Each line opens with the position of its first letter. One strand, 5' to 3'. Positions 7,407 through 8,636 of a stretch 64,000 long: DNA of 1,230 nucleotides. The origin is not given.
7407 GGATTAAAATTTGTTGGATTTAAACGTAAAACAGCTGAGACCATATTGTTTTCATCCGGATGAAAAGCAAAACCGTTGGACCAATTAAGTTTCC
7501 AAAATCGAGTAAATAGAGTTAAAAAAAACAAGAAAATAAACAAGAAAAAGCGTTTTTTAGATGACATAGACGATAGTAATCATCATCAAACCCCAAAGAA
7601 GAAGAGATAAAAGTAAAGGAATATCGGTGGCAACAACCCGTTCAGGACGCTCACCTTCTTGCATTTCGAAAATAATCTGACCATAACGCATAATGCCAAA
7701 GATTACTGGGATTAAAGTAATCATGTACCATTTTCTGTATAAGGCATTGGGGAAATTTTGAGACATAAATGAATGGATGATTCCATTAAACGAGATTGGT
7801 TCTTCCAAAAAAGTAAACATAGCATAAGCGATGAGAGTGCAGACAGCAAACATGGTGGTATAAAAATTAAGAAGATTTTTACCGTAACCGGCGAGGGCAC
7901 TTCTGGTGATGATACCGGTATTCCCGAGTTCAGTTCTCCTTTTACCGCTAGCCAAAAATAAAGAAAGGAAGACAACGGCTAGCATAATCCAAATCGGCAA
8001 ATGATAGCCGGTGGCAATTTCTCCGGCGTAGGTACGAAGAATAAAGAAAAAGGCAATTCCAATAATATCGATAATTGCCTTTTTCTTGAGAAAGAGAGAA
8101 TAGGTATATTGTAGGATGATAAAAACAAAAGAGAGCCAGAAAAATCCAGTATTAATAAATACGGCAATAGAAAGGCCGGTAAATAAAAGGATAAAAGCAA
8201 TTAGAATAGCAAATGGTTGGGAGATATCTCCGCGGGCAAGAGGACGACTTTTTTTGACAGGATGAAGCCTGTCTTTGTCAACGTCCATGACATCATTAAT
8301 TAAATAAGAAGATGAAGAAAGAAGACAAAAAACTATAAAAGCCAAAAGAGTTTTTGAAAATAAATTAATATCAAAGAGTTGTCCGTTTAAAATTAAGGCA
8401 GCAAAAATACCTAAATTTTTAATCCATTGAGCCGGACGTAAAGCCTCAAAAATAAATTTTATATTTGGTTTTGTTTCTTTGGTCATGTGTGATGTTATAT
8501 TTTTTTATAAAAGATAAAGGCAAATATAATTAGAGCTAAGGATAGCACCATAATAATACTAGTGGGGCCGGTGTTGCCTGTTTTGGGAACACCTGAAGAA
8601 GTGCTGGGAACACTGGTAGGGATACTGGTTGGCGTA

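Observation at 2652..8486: Candidate polyprenyl-phospho-pentose (DPR/DPA-like) donor pathway: UbiA, PAP2, SDR epimerase and GT-C transferases in one operon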

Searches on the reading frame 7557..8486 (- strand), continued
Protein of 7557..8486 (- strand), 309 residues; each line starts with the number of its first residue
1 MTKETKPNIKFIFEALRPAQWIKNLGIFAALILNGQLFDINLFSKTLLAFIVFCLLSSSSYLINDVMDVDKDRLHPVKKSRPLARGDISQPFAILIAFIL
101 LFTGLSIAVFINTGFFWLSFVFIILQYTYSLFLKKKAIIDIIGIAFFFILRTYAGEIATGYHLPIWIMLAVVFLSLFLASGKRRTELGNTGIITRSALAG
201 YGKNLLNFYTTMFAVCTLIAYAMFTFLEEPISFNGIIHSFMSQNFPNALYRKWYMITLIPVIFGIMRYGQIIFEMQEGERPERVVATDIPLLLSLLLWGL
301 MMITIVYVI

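Call 36: search_dna_similar(query=window:7557-8486:-, collection=phages, mode=protein, max_evalue=1e-8, max_rows=15)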
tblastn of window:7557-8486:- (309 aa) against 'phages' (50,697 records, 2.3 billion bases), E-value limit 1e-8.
Records with a match: 1; places in all: 1; records where one place covers at least 80% of the query: 1.
Best place of each record, by identity: <60% 1.
By first word of the organism name: Bacteriophage 1.
By host as written in the record: - 1.
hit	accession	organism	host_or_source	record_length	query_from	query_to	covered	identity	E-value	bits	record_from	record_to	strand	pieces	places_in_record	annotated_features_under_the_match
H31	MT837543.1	Bacteriophage sp.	human fecal samples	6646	9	288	91%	34.0%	9e-27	115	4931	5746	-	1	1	record has no annotation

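Call 37: get_annotated_region(hit=H3, flank=7000)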
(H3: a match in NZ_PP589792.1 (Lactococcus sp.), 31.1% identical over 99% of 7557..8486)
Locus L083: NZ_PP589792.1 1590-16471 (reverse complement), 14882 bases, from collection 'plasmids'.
description: Lactococcus sp. strain LLF27 plasmid pLLF27D, complete sequence
organism: Lactococcus sp. (NCBI taxid 44273)
taxonomy: Bacteria; Bacillota; Bacilli; Lactobacillales; Streptococcaceae; Lactococcus; Lactococcus sp.
host: -; source: Bacterial culture,Dairy environment; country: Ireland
typing (MOB-suite, as given by PLSDB): mobilizable; replicon rep_cluster_414,rep_cluster_656; relaxase MOBP,MOB_Unknown
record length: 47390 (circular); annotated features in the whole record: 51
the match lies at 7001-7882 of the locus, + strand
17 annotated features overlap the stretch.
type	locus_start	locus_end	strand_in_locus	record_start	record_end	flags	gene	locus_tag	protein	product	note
CDS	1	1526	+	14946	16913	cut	-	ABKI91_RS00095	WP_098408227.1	capsular polysaccharide synthesis protein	-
CDS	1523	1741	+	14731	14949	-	-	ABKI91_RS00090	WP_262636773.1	hypothetical protein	-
CDS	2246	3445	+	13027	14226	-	-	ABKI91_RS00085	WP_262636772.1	O-antigen ligase family protein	-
CDS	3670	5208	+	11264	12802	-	-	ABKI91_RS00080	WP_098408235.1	oligosaccharide flippase family protein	-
CDS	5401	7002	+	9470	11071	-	-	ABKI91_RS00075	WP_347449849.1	hypothetical protein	-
CDS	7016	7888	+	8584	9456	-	-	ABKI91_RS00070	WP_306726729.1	decaprenyl-phosphate phosphoribosyltransferase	-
CDS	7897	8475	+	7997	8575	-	-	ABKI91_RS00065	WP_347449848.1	HAD-IB family phosphatase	GO:0008152 - metabolic process [Evidence IEA]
CDS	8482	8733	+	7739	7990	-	-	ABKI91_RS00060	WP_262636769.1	GtrA family protein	GO:0000271 - polysaccharide biosynthetic process [Evidence IEA]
CDS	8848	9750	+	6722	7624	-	-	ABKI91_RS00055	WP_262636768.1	phosphodiester glycosidase family protein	-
CDS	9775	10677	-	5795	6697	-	-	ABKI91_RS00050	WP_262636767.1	LCP family protein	-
CDS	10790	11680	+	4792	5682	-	-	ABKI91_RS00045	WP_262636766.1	IS982-like element IS982B family transposase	GO:0006313 - DNA transposition [Evidence IEA]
CDS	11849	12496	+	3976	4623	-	pcp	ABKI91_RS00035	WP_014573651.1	pyroglutamyl-peptidase I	GO:0030163 - protein catabolic process [Evidence IEA]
CDS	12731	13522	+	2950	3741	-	-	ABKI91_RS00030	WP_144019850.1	Type 1 glutamine amidotransferase-like domain-containing protein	GO:0006508 - proteolysis [Evidence IEA]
CDS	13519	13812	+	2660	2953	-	-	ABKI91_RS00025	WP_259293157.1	hypothetical protein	-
CDS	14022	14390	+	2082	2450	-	mobC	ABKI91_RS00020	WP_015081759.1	plasmid mobilization relaxosome protein MobC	-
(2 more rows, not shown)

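Call 38: get_annotated_region(hit=H11, flank=7000)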
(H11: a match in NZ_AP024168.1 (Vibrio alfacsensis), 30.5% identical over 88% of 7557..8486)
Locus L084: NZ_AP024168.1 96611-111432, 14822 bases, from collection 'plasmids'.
description: Vibrio alfacsensis strain 04Ya108 plasmid pYa108, complete sequence
organism: Vibrio alfacsensis (NCBI taxid 1074311)
taxonomy: Bacteria; Pseudomonadota; Gammaproteobacteria; Vibrionales; Vibrionaceae; Vibrio; Vibrio alfacsensis
host: -; source: -; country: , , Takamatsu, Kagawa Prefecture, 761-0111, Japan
typing (MOB-suite, as given by PLSDB): non-mobilizable
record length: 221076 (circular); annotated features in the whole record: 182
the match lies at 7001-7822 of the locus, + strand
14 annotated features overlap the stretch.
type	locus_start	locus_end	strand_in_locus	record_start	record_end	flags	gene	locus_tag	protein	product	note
CDS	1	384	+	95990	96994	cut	-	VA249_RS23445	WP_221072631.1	tyrosine-type recombinase/integrase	GO:0015074 - DNA integration [Evidence IEA]; GO:0006310 - DNA recombination [Evidence IEA]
CDS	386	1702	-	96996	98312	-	-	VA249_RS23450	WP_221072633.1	putative O-glycosylation ligase, exosortase A system-associated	-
CDS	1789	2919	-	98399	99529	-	-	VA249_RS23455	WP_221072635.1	glycosyltransferase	-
CDS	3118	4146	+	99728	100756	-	-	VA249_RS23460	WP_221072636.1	GHMP kinase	-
CDS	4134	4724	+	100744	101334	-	-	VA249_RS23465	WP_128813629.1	D-sedoheptulose 7-phosphate isomerase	-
CDS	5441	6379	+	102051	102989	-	-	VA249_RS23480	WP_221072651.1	hypothetical protein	-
CDS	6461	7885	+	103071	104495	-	-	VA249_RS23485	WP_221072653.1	UbiA family prenyltransferase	-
CDS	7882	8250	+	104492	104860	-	-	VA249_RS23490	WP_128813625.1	EamA family transporter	-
CDS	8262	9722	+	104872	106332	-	-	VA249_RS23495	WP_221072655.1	hypothetical protein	-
CDS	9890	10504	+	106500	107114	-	-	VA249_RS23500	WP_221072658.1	hypothetical protein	-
CDS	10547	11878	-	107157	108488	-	-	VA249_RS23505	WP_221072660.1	hypothetical protein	-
CDS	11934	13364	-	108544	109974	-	-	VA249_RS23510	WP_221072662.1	hypothetical protein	-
CDS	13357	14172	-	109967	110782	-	-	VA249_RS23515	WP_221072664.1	XrtA-associated tyrosine autokinase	-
CDS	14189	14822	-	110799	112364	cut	-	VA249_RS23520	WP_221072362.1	XrtA system polysaccharide chain length determinant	-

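Call 39: get_annotated_region(hit=H6, flank=7000)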
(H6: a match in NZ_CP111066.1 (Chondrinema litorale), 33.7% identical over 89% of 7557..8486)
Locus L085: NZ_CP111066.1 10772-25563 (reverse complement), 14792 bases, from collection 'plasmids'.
description: Chondrinema litorale strain WSW3-B12 plasmid unnamed24, complete sequence
organism: Chondrinema litorale (NCBI taxid 2994555)
taxonomy: Bacteria; Bacteroidota; Cytophagia; Cytophagales; Flammeovirgaceae; Chondrinema; Chondrinema litorale
host: -; source: Seaweed,red alga; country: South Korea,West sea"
typing (MOB-suite, as given by PLSDB): non-mobilizable
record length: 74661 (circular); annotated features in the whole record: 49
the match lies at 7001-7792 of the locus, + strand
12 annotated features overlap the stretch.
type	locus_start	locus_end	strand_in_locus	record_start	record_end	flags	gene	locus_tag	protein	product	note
CDS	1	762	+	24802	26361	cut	-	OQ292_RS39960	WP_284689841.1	hypothetical protein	-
CDS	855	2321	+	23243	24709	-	-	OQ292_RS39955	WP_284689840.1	DUF2723 domain-containing protein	-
CDS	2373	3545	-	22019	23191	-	-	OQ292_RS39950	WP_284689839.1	IS3 family transposase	-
CDS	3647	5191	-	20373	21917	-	-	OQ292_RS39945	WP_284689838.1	glycosyltransferase family 39 protein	-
CDS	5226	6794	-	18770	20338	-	-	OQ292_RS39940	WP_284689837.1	hypothetical protein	-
CDS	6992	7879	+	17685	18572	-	-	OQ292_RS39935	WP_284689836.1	decaprenyl-phosphate phosphoribosyltransferase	-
CDS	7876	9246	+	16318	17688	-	-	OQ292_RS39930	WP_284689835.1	FAD-binding oxidoreductase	-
CDS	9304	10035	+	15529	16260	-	-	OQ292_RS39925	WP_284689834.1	SDR family oxidoreductase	-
CDS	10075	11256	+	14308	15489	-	-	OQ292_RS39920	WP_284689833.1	acyltransferase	-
CDS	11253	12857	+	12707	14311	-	-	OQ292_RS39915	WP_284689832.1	glycosyltransferase family 39 protein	-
CDS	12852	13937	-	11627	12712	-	-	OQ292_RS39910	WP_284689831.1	acyltransferase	-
CDS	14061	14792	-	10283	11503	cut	-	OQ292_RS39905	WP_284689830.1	hypothetical protein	-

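Call 52: get_annotated_region(hit=H8, flank=6000)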
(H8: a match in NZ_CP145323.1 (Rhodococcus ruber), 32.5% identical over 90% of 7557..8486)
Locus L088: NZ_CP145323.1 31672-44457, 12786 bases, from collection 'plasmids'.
description: Rhodococcus ruber strain MSA14 plasmid pmega_4, complete sequence
organism: Rhodococcus ruber (NCBI taxid 1830)
taxonomy: Bacteria; Actinomycetota; Actinomycetes; Mycobacteriales; Nocardiaceae; Rhodococcus; Rhodococcus ruber
host: -; source: -; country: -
typing (MOB-suite, as given by PLSDB): non-mobilizable
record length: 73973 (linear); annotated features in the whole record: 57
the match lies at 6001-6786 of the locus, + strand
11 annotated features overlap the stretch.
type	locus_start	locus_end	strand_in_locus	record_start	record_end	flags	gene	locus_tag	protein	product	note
CDS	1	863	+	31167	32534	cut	-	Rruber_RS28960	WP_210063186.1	MFS transporter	GO:0055085 - transmembrane transport [Evidence IEA]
CDS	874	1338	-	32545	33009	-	-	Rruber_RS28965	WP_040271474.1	DUF2231 domain-containing protein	-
CDS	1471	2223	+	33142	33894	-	-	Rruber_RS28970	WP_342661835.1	MerR family transcriptional regulator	GO:0006355 - regulation of DNA-templated transcription [Evidence IEA]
CDS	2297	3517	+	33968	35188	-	glf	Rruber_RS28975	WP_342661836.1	UDP-galactopyranose mutase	GO:0009273 - peptidoglycan-based cell wall biogenesis [Evidence IEA]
CDS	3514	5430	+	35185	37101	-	-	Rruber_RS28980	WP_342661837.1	glycosyltransferase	-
CDS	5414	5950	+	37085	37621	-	-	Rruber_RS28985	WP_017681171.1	phosphatase PAP2 family protein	-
CDS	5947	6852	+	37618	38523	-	-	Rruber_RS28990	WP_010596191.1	decaprenyl-phosphate phosphoribosyltransferase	-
CDS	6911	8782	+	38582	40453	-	zomB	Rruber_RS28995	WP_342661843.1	flagellar motor control protein ZomB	-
CDS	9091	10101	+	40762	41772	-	-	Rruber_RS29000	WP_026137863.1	alpha/beta hydrolase family protein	-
CDS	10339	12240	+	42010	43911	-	-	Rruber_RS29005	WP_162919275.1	alpha/beta hydrolase-fold protein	-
CDS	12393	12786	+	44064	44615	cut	-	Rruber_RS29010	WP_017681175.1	DUF732 domain-containing protein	-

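Call 53: get_annotated_region(hit=H16, flank=7000)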
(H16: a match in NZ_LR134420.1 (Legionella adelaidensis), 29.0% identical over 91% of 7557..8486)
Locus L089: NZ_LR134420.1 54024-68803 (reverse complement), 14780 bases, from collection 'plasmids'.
description: Legionella adelaidensis strain NCTC12735 plasmid 11, complete sequence
organism: Legionella adelaidensis (NCBI taxid 45056)
taxonomy: Bacteria; Pseudomonadota; Gammaproteobacteria; Legionellales; Legionellaceae; Legionella; Legionella adelaidensis
host: -; source: environmental,Cooling tower water; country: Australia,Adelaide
typing (MOB-suite, as given by PLSDB): non-mobilizable
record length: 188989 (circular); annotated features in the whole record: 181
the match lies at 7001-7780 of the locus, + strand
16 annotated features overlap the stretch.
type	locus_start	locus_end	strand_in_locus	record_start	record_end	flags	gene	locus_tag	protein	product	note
CDS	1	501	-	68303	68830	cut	-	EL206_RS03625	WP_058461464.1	HAD family hydrolase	-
CDS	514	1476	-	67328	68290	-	-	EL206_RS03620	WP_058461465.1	KpsF/GutQ family sugar-phosphate isomerase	GO:0005975 - carbohydrate metabolic process [Evidence IEA]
CDS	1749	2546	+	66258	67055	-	-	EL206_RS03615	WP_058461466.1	ATP-binding cassette domain-containing protein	-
CDS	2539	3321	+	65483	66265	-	mlaE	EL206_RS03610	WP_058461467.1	lipid asymmetry maintenance ABC transporter permease subunit MlaE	-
CDS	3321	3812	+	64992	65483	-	mlaD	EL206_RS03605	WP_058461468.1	outer membrane lipid asymmetry maintenance protein MlaD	GO:0015914 - phospholipid transport [Evidence IEA]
CDS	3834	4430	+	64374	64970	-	-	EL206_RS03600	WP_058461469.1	ABC transporter substrate-binding protein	-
CDS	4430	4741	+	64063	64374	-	-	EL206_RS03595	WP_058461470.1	STAS domain-containing protein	-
CDS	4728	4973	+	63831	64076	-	-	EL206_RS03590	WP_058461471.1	BolA/IbaG family iron-sulfur metabolism protein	-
CDS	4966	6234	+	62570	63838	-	murA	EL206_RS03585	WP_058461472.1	UDP-N-acetylglucosamine 1-carboxyvinyltransferase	GO:0009252 - peptidoglycan biosynthetic process [Evidence IEA]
CDS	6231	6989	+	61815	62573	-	-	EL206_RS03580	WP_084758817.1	Nif3-like dinuclear metal center hexameric protein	GO:0008150 - biological_process [Evidence IEA]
CDS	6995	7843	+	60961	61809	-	-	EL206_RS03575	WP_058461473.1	decaprenyl-phosphate phosphoribosyltransferase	-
CDS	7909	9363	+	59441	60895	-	-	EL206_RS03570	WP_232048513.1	glycosyltransferase family 39 protein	-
CDS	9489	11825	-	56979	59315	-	-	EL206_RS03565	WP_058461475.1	SulP family inorganic anion transporter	GO:0008272 - sulfate transport [Evidence IEA]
CDS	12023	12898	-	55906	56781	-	ttcA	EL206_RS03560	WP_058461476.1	tRNA 2-thiocytidine(32) synthetase TtcA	GO:0008033 - tRNA processing [Evidence IEA]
CDS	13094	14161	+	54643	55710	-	-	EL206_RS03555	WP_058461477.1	glycoside hydrolase family 3 N-terminal domain-containing protein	GO:0005975 - carbohydrate metabolic process [Evidence IEA]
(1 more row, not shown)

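Call 54: get_annotated_region(hit=H18, flank=7000)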
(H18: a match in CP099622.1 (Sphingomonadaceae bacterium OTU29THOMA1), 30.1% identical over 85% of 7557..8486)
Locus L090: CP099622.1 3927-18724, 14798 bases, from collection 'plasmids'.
description: Sphingomonadaceae bacterium OTU29THOMA1 plasmid unnamed, complete sequence
organism: Sphingomonadaceae bacterium OTU29THOMA1 (NCBI taxid 2952889)
taxonomy: Bacteria; Pseudomonadota; Alphaproteobacteria; Sphingomonadales; Sphingomonadaceae; ; Sphingomonadaceae bacterium OTU29THOMA1
host: -; source: Arabidopsis thaliana,pure culture,leaf; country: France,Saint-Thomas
typing (MOB-suite, as given by PLSDB): non-mobilizable
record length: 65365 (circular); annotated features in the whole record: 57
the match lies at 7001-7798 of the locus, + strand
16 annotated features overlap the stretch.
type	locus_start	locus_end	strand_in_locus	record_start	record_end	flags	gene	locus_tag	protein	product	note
CDS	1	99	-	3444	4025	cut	-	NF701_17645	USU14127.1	hypothetical protein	-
CDS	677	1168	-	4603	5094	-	-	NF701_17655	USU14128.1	RES domain-containing protein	-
CDS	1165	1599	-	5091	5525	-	-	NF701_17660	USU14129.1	DUF2384 domain-containing protein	-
CDS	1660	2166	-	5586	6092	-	-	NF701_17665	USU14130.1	TIGR02594 family protein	-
CDS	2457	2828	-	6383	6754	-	-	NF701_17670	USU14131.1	hypothetical protein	-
CDS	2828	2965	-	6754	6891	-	-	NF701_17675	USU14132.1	hypothetical protein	-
CDS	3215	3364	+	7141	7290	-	-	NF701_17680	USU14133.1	hypothetical protein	-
CDS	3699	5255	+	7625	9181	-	-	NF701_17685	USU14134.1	hypothetical protein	-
CDS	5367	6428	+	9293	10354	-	-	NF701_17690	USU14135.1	hypothetical protein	-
CDS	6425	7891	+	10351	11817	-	-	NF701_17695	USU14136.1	UbiA family prenyltransferase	-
CDS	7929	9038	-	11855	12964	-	-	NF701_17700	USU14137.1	acyltransferase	-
CDS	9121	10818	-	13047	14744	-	-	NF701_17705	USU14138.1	hypothetical protein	-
CDS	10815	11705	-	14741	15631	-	-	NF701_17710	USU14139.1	phosphatase PAP2 family protein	-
CDS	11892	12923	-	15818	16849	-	-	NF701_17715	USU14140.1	tyrosine-type recombinase/integrase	-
CDS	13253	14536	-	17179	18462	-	-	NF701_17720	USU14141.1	sugar transferase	-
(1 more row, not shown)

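Call 97: search_protein_representatives(protein=window:7557-8486:-)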
Query: 309 residues. Proteins with E-value up to 0.001 (for the whole library): 12665; up to 1e-10: 8789; up to 1e-30: 1062. The best 150 are listed.
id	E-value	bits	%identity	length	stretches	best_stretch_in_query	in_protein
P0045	3.8e-148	509.2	75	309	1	10-309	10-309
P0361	5.6e-93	328.1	52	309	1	9-308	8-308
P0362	1.1e-82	294.2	49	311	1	9-308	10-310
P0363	1.9e-70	254.1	45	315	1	11-309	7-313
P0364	6.2e-70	252.4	41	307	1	9-309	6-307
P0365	5.2e-63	229.7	42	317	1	9-308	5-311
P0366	1.9e-62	227.8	39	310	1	8-308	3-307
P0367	7.3e-61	222.6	44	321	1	8-307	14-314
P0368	1.1e-57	212.1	41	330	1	13-307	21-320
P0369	4.0e-57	210.4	42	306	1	13-305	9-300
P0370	1.9e-56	208.1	41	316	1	16-307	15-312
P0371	1.6e-55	205.1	39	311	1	11-308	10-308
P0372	1.8e-55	204.9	50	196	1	115-309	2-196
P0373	1.5e-54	201.9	46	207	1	10-213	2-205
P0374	3.2e-54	200.8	41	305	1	8-307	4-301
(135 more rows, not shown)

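Call 98: search_protein_families(library=pfam, proteins=[L084:5441-6379:+, L090:5367-6428:+, L090:3699-5255:+], max_evalue=0.01)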
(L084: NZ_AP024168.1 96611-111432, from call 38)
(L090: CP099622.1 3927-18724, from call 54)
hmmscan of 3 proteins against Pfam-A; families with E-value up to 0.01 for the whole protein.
L084:5441-6379:+ (312 aa): 0 families

L090:5367-6428:+ (353 aa): 0 families

L090:3699-5255:+ (518 aa): 1 family
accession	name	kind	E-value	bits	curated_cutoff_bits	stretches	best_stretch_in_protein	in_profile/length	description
PF03901.23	Glyco_transf_22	-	2.4e-34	119.7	23.8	1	30-380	1-362/414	Alg9-like mannosyltransferase family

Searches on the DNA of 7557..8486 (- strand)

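Call 76: search_dna_similar(query=L084:6461-7885:+, collection=ecoli_genomes, mode=distant, max_evalue=0.001, max_rows=10)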
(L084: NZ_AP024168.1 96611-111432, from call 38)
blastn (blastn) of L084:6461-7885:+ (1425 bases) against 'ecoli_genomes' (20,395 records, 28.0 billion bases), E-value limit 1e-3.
No match.
